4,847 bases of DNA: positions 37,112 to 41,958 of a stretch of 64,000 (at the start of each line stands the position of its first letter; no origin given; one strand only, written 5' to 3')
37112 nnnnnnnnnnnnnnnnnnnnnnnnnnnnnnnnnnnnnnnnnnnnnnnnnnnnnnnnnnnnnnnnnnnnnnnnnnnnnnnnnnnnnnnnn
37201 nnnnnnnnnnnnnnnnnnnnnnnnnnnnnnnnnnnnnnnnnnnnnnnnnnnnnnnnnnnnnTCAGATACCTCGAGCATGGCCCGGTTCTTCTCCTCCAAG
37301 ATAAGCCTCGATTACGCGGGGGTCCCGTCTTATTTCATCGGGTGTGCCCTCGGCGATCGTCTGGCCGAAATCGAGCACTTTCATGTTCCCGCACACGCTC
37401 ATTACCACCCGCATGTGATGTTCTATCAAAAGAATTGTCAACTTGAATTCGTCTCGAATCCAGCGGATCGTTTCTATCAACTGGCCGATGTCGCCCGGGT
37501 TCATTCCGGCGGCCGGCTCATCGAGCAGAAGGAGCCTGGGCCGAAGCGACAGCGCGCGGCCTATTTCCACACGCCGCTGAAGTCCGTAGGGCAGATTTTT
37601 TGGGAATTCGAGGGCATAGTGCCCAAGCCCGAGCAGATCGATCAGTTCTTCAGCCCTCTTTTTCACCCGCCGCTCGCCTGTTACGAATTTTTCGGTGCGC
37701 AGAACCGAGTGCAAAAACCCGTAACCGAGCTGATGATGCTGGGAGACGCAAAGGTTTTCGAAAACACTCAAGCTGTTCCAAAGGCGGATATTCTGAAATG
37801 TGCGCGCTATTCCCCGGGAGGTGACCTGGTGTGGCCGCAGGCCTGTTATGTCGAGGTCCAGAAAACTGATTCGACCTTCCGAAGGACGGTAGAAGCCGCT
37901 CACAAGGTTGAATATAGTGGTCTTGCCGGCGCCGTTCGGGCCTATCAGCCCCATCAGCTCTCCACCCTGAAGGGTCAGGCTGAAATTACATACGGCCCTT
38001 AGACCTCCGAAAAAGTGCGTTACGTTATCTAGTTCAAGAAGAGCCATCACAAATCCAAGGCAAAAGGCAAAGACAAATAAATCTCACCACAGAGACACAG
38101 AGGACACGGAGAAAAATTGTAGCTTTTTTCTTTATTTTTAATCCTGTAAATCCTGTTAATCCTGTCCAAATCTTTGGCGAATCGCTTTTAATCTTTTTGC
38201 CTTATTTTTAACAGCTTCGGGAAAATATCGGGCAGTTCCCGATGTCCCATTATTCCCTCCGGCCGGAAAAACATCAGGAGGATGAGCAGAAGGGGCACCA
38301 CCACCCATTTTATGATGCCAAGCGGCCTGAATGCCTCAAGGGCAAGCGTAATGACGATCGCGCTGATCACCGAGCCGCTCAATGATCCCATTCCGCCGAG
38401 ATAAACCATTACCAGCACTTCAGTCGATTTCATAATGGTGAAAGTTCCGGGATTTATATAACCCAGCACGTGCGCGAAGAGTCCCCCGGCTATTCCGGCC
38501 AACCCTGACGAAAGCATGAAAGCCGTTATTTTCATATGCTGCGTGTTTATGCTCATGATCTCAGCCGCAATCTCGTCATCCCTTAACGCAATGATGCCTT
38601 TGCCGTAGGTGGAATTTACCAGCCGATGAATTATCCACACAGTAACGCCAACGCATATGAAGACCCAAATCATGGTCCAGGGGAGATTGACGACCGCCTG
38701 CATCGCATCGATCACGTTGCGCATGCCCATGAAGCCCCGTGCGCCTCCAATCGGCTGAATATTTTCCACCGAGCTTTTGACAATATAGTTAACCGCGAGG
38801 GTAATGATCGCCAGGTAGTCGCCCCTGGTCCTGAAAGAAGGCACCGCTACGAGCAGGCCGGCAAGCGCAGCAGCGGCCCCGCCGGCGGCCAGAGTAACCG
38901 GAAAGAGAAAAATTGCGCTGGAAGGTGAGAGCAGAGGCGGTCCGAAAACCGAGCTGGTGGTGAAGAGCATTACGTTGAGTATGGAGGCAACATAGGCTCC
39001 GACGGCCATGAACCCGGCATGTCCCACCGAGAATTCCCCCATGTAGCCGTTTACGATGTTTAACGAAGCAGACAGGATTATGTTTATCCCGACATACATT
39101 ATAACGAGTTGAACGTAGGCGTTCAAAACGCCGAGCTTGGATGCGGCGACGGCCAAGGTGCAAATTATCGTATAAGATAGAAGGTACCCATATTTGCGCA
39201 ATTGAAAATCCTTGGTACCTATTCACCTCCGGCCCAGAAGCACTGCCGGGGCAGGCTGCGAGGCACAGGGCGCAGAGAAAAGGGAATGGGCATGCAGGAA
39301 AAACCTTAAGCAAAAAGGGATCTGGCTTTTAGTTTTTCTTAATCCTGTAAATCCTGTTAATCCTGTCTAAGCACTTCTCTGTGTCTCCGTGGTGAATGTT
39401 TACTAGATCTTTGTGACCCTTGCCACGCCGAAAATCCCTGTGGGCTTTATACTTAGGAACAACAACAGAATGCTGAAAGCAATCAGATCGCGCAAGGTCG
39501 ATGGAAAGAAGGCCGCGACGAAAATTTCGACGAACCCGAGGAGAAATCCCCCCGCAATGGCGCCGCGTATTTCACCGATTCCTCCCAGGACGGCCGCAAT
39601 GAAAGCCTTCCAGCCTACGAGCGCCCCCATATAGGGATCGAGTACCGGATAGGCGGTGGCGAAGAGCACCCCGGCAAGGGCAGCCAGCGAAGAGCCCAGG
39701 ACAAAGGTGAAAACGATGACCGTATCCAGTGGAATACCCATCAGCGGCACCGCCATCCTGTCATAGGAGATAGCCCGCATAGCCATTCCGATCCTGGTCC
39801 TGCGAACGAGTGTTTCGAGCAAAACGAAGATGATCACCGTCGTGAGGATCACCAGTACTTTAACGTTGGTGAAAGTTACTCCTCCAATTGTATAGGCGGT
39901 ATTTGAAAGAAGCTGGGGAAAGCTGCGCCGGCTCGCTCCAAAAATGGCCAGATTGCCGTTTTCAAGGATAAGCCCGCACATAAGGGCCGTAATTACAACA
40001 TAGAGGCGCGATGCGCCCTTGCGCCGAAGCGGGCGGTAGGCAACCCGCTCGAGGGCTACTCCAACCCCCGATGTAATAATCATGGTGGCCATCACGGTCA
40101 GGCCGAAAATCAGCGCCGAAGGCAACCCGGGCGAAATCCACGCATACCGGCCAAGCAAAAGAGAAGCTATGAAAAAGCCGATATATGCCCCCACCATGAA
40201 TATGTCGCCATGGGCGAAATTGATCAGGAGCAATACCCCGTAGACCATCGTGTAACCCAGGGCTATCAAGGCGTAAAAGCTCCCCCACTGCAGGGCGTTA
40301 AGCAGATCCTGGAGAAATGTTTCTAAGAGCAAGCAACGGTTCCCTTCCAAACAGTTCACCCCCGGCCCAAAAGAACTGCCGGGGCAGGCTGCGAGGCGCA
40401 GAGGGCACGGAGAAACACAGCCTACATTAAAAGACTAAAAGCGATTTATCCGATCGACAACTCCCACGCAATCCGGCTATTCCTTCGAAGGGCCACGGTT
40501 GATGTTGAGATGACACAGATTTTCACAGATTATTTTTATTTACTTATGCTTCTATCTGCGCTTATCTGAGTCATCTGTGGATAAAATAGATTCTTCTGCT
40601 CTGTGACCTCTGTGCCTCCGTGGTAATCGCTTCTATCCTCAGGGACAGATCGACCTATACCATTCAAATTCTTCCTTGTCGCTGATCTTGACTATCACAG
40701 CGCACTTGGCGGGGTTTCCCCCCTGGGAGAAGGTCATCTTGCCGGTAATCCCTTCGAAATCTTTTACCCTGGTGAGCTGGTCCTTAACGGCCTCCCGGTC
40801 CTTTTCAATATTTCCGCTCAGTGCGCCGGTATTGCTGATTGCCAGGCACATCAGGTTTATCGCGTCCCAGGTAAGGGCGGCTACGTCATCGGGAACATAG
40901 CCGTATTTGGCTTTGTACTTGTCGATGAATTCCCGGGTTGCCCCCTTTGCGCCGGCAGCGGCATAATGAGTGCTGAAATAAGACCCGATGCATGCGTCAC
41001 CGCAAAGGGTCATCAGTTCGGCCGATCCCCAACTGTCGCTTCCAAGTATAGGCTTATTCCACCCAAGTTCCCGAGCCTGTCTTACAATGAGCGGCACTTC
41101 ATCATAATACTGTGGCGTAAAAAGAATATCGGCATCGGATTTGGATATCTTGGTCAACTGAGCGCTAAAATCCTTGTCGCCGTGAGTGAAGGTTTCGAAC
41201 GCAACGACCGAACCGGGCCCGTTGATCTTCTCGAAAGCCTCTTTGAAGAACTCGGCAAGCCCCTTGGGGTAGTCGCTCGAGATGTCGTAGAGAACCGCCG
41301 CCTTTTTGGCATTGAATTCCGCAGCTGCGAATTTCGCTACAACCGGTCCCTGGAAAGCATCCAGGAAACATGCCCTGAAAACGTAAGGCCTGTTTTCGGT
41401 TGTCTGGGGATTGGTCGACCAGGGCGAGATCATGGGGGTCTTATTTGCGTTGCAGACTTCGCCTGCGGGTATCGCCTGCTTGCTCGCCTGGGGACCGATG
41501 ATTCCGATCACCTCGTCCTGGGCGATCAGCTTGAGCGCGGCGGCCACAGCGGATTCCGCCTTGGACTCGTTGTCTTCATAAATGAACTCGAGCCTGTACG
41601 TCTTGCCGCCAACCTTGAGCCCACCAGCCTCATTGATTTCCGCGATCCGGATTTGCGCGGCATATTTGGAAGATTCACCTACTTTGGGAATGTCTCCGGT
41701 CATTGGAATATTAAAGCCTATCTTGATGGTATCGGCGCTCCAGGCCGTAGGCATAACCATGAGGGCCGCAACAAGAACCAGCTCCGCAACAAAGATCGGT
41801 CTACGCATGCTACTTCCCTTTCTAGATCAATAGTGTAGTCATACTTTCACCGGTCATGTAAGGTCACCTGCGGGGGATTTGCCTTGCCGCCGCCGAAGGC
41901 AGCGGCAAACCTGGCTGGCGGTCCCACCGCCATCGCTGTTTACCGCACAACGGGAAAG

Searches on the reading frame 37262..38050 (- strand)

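Call 46: search_protein_families(library=pfam, proteins=[window:37262-38050:-], max_evalue=0.00001)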
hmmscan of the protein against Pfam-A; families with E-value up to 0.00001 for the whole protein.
window:37262-38050:- (262 aa): 3 families
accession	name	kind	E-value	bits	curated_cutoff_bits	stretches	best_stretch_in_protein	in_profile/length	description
PF00005.33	ABC_tran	-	4.4e-29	102.3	25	1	22-180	3-136/137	ABC transporter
PF12399.14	BCA_ABC_TP_C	-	4.7e-15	55.3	25.5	1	230-255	1-26/27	Branched-chain amino acid ATP-binding cassette transporter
PF13304.12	AAA_21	-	3e-06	27.9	27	0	32-51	1-20/304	AAA domain, putative AbiEii toxin, Type IV TA system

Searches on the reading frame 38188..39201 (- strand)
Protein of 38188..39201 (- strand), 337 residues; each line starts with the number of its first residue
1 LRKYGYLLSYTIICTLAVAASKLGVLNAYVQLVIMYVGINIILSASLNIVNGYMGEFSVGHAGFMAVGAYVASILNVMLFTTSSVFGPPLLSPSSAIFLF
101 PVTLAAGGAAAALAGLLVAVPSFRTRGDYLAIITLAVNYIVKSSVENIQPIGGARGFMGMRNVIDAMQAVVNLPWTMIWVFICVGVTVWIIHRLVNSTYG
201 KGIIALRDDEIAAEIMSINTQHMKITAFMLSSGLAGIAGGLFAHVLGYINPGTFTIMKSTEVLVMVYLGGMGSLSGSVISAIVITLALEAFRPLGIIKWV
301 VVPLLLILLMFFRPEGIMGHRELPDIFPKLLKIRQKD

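Call 46: search_protein_families(library=pfam, proteins=[window:38188-39201:-], max_evalue=0.00001)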
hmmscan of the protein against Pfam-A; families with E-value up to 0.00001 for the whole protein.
window:38188-39201:- (337 aa): 1 family
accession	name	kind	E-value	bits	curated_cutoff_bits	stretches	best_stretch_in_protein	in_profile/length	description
PF02653.21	BPD_transp_2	-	3.9e-32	111.9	26.8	1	33-309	5-267/269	Branched-chain amino acid transport system / permease component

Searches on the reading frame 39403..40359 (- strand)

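Call 46: search_protein_families(library=pfam, proteins=[window:39403-40359:-], max_evalue=0.00001)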
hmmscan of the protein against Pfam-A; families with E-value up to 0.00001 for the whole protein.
window:39403-40359:- (318 aa): 1 family
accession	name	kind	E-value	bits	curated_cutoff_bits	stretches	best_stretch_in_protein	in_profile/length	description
PF02653.21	BPD_transp_2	-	1.1e-35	123.5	26.8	1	20-302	3-269/269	Branched-chain amino acid transport system / permease component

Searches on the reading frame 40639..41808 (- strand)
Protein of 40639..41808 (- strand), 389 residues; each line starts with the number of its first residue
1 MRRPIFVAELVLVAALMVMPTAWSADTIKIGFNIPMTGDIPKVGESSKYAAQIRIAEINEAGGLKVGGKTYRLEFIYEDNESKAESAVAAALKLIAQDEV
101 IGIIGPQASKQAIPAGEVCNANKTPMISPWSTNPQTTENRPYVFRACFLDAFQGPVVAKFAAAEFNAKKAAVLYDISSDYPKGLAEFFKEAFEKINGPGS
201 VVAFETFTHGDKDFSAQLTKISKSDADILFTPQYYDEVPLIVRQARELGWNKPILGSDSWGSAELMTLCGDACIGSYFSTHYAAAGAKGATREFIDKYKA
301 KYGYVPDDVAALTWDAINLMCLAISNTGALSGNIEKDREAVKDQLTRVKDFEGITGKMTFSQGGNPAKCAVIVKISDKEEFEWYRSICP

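Call 46: search_protein_families(library=pfam, proteins=[window:40639-41808:-], max_evalue=0.00001)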
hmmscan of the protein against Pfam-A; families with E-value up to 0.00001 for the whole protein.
window:40639-41808:- (389 aa): 3 families
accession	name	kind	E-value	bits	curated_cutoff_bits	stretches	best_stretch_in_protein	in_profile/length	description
PF13458.12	Peripla_BP_6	-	3.6e-58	198.3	31.7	1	27-378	1-341/343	Periplasmic binding protein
PF01094.35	ANF_receptor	-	6.2e-28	98.3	25.4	1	69-367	21-341/353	Receptor family ligand binding region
PF13433.12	Peripla_BP_5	-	1.4e-13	51.2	27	1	28-362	1-322/363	Periplasmic binding protein domain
